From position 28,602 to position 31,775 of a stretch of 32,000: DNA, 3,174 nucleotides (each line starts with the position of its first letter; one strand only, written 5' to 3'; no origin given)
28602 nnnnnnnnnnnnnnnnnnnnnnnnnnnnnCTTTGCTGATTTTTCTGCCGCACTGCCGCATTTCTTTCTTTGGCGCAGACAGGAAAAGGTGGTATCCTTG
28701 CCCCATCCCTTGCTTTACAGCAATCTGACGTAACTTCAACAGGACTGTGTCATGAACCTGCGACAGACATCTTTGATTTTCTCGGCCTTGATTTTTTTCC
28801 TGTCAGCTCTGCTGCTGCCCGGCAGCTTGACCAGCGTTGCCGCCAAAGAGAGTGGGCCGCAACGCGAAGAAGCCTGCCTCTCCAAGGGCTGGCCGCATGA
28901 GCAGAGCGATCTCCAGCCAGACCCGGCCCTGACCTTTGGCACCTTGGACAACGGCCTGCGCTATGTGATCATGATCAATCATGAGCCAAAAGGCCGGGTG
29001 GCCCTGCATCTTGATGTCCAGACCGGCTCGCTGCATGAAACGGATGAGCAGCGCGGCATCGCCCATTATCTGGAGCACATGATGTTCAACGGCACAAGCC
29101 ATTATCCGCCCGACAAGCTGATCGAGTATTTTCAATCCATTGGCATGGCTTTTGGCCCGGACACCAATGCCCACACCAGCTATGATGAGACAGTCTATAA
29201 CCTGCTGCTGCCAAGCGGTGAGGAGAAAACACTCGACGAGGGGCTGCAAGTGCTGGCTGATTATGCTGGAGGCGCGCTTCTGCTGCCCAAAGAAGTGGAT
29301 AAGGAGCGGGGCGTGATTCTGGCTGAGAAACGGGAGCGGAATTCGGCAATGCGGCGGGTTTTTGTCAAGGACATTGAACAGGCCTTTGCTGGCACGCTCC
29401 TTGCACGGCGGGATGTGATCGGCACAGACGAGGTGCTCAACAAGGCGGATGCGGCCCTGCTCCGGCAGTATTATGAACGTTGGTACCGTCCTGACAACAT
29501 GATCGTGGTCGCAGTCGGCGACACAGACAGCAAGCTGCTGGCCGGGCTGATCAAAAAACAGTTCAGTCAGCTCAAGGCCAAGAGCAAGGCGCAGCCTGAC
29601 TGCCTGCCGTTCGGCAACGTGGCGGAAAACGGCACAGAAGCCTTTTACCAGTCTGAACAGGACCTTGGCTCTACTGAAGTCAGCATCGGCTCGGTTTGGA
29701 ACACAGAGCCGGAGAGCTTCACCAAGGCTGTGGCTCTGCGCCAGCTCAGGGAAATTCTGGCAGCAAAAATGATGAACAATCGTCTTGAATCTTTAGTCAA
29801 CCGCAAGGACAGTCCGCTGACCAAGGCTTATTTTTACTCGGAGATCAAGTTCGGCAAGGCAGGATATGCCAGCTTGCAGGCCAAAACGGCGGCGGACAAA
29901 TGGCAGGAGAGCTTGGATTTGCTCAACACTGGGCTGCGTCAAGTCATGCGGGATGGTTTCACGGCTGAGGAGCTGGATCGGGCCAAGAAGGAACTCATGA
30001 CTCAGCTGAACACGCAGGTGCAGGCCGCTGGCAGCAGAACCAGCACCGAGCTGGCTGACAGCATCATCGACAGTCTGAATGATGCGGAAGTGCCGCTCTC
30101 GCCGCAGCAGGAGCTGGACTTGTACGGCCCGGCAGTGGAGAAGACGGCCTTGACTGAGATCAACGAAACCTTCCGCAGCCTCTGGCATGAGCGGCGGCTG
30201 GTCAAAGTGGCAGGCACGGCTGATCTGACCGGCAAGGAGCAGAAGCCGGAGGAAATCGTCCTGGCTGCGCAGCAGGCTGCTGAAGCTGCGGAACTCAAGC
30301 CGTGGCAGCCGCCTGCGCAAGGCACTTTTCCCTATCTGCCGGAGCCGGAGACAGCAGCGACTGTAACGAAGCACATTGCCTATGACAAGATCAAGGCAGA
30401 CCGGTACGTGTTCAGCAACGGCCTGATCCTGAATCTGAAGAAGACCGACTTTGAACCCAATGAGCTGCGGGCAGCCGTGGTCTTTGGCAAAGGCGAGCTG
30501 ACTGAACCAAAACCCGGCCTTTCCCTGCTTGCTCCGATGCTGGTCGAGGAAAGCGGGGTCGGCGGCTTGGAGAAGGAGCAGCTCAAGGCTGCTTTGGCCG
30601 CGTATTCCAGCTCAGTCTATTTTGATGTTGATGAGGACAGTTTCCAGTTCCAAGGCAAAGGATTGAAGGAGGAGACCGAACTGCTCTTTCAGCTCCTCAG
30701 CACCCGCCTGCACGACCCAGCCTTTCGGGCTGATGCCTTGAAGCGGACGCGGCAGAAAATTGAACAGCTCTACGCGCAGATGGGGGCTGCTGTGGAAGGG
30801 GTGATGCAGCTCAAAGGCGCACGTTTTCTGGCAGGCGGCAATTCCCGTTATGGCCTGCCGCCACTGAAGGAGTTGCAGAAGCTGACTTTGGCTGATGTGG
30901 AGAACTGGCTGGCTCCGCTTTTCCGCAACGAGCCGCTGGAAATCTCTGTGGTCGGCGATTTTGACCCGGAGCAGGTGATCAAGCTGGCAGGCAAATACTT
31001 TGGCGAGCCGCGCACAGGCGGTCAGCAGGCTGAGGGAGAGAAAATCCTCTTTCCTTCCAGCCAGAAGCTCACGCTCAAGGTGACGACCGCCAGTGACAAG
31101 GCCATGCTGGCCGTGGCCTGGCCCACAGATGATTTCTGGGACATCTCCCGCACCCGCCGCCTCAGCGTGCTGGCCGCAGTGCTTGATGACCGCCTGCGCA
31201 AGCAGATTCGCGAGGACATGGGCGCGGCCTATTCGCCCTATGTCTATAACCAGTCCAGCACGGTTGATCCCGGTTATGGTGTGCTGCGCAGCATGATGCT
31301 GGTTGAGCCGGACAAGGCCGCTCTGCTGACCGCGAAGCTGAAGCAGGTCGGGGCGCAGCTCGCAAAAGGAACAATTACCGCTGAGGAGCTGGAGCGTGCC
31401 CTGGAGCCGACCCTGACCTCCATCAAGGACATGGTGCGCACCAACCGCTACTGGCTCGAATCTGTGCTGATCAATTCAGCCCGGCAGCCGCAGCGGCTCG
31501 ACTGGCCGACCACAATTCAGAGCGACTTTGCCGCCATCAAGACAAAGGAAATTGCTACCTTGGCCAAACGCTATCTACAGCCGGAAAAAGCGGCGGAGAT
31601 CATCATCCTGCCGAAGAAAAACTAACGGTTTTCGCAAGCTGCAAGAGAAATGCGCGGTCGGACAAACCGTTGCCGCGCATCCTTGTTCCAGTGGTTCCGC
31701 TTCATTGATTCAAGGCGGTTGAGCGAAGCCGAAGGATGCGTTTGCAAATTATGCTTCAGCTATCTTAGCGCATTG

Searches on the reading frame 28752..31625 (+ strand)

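Call 60: search_protein_families(library=pfam, proteins=[window:28752-31625:+], max_evalue=0.00001)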
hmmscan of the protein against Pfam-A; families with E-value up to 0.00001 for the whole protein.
window:28752-31625:+ (957 aa): 2 families
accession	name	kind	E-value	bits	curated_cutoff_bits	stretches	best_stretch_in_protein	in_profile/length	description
PF05193.26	Peptidase_M16_C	-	1.1e-42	146.5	23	2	234-415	4-181/181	Peptidase M16 inactive domain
PF00675.25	Peptidase_M16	-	1.8e-32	112.8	22.3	1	71-210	1-133/149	Insulinase (Peptidase family M16)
